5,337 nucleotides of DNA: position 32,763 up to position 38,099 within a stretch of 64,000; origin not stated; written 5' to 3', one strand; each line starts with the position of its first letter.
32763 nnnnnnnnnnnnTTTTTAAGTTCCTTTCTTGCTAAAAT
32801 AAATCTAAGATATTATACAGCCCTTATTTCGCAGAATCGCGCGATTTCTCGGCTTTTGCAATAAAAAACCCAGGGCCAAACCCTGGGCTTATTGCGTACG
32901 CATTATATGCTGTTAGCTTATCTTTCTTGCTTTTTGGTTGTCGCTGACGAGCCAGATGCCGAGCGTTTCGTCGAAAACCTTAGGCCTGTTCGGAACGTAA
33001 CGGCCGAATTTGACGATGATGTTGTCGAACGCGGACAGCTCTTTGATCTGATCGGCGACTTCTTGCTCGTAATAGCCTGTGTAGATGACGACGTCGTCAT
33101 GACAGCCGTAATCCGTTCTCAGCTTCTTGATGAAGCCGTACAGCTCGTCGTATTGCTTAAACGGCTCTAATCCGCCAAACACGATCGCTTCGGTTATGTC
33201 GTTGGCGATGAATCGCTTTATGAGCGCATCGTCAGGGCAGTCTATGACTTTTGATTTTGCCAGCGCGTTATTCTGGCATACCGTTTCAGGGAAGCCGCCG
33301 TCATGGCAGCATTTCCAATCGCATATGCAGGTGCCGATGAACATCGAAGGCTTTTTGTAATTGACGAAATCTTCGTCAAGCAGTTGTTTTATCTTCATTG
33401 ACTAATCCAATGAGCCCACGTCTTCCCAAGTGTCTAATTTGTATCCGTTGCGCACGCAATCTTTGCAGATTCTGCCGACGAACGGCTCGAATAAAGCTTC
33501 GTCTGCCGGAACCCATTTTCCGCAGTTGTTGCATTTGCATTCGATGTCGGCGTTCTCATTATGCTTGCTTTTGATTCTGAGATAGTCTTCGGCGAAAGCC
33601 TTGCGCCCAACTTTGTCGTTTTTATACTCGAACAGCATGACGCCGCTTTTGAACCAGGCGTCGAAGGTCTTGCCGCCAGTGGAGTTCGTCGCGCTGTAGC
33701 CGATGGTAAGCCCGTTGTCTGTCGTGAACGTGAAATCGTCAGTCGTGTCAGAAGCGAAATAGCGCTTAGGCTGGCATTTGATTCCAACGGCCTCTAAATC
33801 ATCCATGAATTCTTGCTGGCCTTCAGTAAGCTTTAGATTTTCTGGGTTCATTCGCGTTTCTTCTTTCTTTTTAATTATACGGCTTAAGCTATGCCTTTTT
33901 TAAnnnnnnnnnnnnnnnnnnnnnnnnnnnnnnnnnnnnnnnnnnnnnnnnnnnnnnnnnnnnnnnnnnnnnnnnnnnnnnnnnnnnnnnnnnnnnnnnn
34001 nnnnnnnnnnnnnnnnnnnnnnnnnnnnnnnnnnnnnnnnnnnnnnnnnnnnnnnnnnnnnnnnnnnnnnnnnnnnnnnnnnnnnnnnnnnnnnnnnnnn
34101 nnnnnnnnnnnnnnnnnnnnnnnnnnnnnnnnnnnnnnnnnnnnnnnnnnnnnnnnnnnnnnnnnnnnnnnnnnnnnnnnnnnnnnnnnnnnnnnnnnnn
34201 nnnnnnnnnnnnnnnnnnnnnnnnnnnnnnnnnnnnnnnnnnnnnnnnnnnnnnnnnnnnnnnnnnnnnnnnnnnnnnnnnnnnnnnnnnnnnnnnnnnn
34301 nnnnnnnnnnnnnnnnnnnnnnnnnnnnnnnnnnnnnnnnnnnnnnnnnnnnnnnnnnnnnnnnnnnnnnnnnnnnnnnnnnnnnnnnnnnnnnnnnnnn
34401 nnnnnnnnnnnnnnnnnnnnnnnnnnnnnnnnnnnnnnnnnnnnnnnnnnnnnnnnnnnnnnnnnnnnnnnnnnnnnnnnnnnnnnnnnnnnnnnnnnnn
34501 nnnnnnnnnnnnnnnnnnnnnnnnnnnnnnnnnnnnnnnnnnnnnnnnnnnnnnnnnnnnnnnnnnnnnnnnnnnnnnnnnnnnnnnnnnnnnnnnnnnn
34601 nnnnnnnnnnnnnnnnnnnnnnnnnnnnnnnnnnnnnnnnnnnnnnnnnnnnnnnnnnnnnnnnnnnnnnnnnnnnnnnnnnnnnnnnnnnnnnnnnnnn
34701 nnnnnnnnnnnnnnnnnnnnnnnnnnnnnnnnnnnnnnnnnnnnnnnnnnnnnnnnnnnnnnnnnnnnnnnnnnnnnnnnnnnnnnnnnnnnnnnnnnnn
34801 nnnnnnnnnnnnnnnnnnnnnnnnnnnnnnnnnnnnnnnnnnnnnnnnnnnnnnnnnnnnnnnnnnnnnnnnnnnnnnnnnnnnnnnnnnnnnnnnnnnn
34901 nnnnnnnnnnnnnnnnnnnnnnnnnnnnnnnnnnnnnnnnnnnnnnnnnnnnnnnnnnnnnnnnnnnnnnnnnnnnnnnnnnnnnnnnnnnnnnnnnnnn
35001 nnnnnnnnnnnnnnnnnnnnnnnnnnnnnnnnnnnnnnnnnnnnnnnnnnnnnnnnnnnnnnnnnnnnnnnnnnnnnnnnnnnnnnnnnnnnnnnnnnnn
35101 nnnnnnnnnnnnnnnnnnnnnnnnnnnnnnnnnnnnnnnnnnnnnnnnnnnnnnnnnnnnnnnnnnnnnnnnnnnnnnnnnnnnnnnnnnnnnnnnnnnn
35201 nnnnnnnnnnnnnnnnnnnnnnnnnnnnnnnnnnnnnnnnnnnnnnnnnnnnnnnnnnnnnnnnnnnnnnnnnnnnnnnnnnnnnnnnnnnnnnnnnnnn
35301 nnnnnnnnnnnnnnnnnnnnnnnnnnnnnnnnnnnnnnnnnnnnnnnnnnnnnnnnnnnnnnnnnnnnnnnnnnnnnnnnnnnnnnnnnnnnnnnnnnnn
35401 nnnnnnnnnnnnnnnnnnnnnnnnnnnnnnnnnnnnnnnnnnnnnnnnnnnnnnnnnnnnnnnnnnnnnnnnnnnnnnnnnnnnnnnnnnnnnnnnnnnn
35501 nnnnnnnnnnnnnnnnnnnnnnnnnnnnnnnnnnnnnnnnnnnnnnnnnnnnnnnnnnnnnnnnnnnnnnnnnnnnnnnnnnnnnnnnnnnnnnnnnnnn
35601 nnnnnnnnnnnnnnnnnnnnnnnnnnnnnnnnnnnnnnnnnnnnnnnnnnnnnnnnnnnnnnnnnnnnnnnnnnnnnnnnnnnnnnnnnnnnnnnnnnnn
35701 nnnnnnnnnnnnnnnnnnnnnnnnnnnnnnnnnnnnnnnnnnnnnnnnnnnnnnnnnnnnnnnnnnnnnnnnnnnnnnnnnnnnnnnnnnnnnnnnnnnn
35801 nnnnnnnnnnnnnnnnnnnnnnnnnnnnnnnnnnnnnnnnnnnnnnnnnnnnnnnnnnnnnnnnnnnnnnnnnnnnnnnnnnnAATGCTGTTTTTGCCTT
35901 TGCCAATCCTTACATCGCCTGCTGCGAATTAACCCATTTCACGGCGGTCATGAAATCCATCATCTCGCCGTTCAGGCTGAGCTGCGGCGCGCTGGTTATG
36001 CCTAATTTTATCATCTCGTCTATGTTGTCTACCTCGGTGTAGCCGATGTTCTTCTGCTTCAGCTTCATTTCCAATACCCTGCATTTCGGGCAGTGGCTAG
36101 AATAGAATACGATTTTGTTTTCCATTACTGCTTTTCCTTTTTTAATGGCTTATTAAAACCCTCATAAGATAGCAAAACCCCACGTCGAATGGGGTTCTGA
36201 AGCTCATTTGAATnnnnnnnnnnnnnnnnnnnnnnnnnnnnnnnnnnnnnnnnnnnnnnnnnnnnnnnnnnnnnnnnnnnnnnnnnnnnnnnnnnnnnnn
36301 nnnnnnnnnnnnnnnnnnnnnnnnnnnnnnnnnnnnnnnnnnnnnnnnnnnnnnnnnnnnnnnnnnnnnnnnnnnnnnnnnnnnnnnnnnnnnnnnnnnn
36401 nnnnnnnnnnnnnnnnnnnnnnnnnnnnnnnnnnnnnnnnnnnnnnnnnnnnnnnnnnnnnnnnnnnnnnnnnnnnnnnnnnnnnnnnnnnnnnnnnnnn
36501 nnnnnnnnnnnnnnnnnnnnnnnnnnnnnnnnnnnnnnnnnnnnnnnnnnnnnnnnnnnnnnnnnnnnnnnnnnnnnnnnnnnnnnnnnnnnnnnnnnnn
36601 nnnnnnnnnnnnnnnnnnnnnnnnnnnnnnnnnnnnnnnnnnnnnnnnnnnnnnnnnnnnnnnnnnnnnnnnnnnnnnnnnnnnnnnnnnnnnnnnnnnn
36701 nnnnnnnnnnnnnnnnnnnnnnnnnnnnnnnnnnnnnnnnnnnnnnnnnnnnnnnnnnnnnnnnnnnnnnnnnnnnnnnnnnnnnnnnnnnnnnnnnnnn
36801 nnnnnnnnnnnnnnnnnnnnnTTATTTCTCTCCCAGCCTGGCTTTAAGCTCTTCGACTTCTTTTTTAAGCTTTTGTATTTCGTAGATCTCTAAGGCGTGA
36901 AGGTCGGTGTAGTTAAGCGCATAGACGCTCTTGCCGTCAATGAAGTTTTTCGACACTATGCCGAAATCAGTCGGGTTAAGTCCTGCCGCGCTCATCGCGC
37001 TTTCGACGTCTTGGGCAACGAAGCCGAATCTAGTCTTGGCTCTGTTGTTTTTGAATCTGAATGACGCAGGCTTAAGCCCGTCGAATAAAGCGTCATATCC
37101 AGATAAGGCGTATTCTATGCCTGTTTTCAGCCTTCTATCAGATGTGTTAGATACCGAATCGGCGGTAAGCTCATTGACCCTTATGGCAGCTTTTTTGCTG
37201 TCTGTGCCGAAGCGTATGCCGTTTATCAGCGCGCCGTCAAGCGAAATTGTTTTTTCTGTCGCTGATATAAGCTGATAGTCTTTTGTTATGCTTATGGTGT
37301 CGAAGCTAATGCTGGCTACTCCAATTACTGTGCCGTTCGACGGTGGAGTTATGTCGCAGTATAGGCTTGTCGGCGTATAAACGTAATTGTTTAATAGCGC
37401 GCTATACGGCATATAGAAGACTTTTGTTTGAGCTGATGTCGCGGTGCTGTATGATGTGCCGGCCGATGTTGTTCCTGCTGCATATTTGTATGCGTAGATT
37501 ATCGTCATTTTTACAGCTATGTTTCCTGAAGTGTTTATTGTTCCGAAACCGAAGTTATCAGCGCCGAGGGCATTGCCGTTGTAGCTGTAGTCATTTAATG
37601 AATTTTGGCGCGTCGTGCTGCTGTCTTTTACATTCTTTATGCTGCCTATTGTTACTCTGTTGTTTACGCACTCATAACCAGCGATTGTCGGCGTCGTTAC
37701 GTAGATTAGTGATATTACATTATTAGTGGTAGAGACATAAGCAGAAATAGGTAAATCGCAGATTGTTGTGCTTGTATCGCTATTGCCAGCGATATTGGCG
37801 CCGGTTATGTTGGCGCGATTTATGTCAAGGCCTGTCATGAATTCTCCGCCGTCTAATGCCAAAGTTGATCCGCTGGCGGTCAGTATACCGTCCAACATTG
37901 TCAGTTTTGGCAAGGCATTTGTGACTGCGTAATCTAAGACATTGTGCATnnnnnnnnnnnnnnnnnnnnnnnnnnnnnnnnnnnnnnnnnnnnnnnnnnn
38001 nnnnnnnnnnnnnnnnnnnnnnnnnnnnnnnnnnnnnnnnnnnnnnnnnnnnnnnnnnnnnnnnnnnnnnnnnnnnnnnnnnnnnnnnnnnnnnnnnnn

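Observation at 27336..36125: Nucleotide-metabolism and DNA-modification-like cluster: PP-loop ATPase, CoaB/DFP-like methyltransferase fusion, NrdH-NrdD-NrdG, plus Dam-like MTase and NadD-like enzyme elsewhere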

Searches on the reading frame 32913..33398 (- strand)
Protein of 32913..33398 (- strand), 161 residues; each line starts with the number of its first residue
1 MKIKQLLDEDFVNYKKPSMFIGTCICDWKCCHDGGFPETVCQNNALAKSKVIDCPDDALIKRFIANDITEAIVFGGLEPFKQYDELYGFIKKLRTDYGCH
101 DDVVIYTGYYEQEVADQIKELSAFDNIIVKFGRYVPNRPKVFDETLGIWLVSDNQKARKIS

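Call 3: search_protein_families(library=pfam, proteins=[window:32913-33398:-], max_evalue=0.1)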
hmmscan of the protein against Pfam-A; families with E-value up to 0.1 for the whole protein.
window:32913-33398:- (161 aa): 1 family
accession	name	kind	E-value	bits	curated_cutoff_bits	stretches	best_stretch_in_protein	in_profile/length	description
PF13353.11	Fer4_12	-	1.9e-06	28.7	22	1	41-135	22-118/137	4Fe-4S single cluster domain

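Call 4: search_protein_families(library=phrogs, proteins=[window:32913-33398:-], max_evalue=0.01)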
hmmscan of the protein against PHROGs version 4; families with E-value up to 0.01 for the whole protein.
window:32913-33398:- (161 aa): 1 family
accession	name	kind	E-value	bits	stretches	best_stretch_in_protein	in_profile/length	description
phrog_626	-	DNA, RNA and nucleotide metabolism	7.1e-06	26.7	1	1-157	1-150/164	anaerobic ribonucleotide reductase small subunit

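Call 24: search_protein_families(library=ncbifam, proteins=[window:32913-33398:-], max_evalue=0.01)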
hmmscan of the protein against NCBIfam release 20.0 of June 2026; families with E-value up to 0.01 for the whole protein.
window:32913-33398:- (161 aa): 1 family
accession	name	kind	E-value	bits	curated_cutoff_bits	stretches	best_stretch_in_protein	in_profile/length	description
TIGR02491.1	NrdG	equivalog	1.1e-07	31.9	126.1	1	6-157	5-150/154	anaerobic ribonucleoside-triphosphate reductase activating protein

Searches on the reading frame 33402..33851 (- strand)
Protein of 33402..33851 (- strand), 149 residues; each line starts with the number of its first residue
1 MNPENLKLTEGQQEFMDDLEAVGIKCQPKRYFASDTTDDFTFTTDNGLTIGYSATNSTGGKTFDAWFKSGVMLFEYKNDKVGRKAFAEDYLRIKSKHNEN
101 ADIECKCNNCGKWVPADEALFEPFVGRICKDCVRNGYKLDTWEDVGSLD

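Call 3: search_protein_families(library=pfam, proteins=[window:33402-33851:-], max_evalue=0.1)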
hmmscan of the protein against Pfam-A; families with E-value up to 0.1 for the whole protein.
window:33402-33851:- (149 aa): 2 families
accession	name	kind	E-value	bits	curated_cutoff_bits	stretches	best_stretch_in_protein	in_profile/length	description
PF23580.1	Znf_XAF1_N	-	0.035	14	27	1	105-116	6-17/30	XIAP-associated factor 1-like, N-terminal zinc finger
PF07422.18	s48_45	-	0.047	14.7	24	1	74-109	75-110/110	Sexual stage antigen s48/45 domain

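Call 4: search_protein_families(library=phrogs, proteins=[window:33402-33851:-], max_evalue=0.01)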
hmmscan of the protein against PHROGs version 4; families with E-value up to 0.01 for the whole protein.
window:33402-33851:- (149 aa): 2 families
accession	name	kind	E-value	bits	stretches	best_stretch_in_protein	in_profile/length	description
phrog_5104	-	unknown function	0.00015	22.4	1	72-138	17-89/228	-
phrog_2855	-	unknown function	0.0019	19.4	1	106-133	59-85/89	-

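Call 24: search_protein_families(library=ncbifam, proteins=[window:33402-33851:-], max_evalue=0.01)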
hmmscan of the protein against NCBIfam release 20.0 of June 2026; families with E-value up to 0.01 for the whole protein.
window:33402-33851:- (149 aa): 0 families

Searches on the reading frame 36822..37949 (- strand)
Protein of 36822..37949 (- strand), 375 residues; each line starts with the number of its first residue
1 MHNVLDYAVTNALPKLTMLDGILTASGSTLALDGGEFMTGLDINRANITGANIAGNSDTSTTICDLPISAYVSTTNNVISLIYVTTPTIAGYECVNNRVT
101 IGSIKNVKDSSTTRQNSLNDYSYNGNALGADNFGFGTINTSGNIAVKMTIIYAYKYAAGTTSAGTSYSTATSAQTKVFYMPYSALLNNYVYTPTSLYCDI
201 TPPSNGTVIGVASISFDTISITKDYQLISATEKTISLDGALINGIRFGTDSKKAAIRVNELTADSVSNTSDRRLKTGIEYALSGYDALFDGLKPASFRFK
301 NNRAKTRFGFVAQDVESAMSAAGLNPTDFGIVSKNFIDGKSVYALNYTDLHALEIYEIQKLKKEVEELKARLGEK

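Call 62: search_protein_families(library=phrogs, proteins=[window:36822-37949:-], max_evalue=0.001)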
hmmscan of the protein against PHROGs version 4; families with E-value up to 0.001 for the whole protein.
window:36822-37949:- (375 aa): 8 families
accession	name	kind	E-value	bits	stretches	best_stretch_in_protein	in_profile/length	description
phrog_1980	-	tail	9.4e-15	55.8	1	75-372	182-430/449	tail fiber protein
phrog_7121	-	tail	1.2e-10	41.2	1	108-371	697-919/927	tail fiber protein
phrog_5668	-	tail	2.1e-10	40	1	130-372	1323-1558/1567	tail fiber protein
phrog_6921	-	tail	3.8e-10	40.2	1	138-374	500-733/738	tail fiber protein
phrog_31154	-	unknown function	1.3e-08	35.7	1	260-353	150-245/248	-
phrog_5481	-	tail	1.5e-08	34.6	1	260-369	906-1016/1043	tail fiber protein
phrog_1699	-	tail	1.5e-05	24.7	1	145-374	814-993/1000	long tail fiber protein distal subunit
phrog_1171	-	tail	3.8e-05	23.3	1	296-332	832-874/954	tail spike protein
